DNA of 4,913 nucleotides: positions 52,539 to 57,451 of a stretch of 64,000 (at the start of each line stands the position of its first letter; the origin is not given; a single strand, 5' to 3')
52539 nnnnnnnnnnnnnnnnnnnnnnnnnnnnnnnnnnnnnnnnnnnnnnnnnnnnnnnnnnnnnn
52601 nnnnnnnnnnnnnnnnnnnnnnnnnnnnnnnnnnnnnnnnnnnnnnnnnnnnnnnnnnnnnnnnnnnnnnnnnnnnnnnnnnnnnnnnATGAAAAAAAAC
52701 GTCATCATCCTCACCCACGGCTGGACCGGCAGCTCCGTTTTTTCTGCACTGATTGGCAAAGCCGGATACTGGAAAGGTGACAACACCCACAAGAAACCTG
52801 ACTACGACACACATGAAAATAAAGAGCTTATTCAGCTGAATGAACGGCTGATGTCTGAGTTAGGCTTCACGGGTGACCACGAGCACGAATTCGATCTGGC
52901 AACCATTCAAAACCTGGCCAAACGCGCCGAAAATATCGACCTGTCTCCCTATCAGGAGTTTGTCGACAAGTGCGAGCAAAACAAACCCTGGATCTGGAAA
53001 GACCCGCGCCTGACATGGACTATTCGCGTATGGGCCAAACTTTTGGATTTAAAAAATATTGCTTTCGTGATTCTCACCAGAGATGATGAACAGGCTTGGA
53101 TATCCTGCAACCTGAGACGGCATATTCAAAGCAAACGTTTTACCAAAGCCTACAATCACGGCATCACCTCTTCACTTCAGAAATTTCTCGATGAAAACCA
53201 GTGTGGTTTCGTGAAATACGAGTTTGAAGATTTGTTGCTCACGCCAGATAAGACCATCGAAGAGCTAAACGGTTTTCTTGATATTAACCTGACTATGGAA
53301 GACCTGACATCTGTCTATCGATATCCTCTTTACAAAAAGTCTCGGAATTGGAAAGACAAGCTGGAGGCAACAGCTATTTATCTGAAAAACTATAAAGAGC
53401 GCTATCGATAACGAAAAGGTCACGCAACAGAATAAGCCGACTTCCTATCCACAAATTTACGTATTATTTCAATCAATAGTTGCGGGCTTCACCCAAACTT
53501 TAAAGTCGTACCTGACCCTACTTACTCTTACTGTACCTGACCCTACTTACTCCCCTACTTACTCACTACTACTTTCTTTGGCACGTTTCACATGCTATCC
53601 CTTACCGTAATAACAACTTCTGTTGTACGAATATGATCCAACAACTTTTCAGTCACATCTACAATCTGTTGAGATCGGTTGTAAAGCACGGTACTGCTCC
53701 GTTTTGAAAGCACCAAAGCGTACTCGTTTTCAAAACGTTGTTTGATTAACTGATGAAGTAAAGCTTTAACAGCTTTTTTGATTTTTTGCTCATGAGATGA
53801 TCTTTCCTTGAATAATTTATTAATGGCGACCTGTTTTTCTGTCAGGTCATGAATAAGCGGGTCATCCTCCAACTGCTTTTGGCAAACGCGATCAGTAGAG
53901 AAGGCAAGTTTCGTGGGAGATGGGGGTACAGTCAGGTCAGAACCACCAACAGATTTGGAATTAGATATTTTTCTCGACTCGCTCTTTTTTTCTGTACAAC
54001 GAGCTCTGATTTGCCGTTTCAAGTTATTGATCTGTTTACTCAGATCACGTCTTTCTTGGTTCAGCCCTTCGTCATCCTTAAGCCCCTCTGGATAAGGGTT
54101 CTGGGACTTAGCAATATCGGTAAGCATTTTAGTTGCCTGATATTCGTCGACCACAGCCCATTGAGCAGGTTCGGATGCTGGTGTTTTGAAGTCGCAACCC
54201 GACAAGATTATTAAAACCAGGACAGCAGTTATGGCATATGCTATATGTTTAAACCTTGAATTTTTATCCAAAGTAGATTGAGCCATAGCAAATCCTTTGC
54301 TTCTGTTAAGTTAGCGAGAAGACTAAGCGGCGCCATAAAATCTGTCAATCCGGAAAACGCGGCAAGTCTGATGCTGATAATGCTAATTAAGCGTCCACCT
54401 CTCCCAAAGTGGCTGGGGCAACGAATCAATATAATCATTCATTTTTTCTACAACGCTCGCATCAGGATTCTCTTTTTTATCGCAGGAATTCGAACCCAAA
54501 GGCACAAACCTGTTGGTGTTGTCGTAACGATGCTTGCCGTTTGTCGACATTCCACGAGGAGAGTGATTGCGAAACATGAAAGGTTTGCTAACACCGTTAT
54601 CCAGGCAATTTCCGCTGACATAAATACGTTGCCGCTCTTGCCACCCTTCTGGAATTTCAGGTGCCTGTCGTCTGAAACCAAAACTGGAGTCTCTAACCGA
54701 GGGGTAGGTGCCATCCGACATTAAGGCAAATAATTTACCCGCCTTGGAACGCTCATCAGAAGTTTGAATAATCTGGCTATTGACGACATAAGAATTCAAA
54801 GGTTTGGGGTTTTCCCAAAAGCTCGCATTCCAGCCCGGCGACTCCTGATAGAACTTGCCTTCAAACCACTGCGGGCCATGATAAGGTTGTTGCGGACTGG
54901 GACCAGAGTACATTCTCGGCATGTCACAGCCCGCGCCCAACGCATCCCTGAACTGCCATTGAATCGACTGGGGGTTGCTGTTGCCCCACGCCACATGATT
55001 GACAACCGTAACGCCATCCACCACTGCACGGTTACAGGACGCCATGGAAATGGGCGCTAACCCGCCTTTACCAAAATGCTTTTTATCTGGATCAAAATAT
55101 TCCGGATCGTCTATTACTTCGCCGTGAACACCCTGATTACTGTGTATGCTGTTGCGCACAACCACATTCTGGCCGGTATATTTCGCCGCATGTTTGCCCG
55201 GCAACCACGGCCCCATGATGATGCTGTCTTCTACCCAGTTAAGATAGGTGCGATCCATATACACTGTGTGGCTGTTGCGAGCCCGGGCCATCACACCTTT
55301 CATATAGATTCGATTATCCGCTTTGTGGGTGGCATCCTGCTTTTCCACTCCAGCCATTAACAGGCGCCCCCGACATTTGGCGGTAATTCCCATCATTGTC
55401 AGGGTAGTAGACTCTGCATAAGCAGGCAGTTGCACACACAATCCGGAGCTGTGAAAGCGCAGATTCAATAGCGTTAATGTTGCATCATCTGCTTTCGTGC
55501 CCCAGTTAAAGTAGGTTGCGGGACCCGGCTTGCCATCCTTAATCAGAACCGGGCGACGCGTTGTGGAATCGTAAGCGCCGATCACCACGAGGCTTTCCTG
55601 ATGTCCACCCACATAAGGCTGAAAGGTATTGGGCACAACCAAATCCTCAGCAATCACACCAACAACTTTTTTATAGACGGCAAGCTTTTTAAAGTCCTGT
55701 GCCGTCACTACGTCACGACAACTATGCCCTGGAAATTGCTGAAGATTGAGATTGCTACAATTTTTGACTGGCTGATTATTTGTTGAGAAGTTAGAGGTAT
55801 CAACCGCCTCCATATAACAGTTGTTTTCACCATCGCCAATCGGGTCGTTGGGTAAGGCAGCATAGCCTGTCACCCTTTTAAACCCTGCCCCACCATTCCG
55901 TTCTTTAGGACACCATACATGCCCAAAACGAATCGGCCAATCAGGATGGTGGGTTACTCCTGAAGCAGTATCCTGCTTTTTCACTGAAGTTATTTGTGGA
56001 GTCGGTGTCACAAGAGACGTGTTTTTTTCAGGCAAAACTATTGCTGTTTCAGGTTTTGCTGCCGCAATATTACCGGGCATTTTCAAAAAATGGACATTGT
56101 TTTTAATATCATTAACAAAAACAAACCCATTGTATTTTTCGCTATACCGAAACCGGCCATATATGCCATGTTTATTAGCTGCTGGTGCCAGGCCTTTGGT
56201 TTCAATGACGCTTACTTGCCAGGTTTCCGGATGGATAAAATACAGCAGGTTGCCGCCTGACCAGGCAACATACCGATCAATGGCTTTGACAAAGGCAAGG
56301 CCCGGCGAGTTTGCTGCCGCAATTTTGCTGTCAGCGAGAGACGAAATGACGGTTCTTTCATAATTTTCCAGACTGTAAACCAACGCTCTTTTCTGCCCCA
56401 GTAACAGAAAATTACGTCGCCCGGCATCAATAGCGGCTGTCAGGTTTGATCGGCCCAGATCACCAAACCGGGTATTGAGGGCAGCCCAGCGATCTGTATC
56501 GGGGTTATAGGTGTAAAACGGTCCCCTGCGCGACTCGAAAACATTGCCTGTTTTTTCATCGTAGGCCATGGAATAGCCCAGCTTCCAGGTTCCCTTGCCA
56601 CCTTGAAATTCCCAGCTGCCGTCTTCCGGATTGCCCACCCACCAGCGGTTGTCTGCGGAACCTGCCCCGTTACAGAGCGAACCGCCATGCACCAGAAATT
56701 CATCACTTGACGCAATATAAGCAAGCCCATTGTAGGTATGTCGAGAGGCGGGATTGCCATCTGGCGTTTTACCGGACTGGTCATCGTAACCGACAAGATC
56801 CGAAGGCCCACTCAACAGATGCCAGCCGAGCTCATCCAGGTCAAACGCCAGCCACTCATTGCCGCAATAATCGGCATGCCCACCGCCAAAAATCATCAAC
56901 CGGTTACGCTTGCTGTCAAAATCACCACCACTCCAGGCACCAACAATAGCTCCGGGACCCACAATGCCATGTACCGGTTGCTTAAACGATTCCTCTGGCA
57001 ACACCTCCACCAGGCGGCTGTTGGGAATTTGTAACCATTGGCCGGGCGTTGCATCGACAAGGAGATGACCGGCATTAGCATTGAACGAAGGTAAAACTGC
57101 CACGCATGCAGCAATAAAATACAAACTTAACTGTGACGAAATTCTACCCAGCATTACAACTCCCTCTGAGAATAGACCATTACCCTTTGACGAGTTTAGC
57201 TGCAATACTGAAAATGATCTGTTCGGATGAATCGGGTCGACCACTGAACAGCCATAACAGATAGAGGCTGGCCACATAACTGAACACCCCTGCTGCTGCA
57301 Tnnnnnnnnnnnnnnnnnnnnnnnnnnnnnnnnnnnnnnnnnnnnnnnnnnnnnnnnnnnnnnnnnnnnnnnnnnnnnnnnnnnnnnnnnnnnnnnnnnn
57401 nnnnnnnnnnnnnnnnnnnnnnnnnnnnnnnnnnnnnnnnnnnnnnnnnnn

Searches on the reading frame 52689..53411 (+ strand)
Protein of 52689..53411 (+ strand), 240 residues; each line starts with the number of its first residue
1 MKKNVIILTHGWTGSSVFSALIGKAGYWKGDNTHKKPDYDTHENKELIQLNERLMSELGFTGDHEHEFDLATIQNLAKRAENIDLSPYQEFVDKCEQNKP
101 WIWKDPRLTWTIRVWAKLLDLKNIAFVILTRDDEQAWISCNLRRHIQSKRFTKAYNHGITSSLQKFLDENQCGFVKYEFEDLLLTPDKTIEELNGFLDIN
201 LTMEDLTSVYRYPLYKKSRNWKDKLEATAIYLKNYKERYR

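Call 3: search_protein_families(library=pfam, proteins=[window:52689-53411:+], max_evalue=0.01)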
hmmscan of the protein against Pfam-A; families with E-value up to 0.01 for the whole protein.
window:52689-53411:+ (240 aa): 1 family
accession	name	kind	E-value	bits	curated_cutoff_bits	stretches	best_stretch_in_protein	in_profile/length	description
PF13469.12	Sulfotransfer_3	-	0.00066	20.4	27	1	55-201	55-214/216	Sulfotransferase family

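Call 5: search_protein_families(library=ncbifam, proteins=[window:52689-53411:+], max_evalue=0.01)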
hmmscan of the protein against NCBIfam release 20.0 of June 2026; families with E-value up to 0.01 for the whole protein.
window:52689-53411:+ (240 aa): 0 families

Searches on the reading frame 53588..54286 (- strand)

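Call 3: search_protein_families(library=pfam, proteins=[window:53588-54286:-], max_evalue=0.01)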
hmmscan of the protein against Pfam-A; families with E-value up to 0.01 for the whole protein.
window:53588-54286:- (232 aa): 1 family
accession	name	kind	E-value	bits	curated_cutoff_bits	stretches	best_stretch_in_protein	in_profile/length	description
PF03938.19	OmpH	-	0.004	17.8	32.4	1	145-217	71-139/141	Outer membrane protein (OmpH-like)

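Call 5: search_protein_families(library=ncbifam, proteins=[window:53588-54286:-], max_evalue=0.01)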
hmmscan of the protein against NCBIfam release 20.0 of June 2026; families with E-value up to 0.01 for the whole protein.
window:53588-54286:- (232 aa): 0 families

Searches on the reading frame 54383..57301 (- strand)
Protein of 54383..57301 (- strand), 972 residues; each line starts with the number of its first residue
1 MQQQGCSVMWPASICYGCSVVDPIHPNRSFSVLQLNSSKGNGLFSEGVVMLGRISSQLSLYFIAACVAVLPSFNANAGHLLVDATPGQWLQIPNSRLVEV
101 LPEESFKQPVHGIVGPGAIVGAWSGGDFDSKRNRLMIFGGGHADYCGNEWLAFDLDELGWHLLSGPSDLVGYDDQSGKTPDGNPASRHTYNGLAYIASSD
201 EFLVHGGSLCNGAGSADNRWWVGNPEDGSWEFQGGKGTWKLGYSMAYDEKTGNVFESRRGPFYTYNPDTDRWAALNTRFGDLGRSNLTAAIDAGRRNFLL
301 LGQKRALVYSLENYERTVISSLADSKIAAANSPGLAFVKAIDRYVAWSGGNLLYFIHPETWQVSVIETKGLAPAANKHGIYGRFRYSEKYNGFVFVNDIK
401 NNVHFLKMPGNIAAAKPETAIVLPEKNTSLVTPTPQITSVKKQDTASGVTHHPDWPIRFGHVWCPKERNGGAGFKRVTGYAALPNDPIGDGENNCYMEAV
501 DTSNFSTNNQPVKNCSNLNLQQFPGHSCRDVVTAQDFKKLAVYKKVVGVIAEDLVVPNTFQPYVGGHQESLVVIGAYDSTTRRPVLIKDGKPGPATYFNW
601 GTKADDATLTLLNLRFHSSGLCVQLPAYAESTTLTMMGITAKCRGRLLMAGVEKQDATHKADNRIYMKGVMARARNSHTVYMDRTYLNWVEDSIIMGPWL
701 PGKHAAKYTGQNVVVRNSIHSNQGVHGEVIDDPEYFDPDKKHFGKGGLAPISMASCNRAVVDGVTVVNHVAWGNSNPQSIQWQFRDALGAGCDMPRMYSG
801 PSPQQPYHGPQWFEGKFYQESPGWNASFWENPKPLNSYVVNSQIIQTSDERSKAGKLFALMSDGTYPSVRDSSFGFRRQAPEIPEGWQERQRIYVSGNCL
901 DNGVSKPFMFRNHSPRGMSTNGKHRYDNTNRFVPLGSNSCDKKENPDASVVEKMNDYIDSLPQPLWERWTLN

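Call 3: search_protein_families(library=pfam, proteins=[window:54383-57301:-], max_evalue=0.01)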
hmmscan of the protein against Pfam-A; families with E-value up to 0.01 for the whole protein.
window:54383-57301:- (972 aa): 1 family
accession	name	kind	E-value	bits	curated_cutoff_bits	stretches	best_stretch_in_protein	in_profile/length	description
PF24681.1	Kelch_KLHDC2_KLHL20_DRC7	-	0.0012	18.7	50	1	130-278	60-197/221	KLHDC2/KLHL20/DRC7 Kelch-repeats domain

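Call 5: search_protein_families(library=ncbifam, proteins=[window:54383-57301:-], max_evalue=0.01)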
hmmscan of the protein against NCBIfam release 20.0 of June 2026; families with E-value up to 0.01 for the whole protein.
window:54383-57301:- (972 aa): 0 families
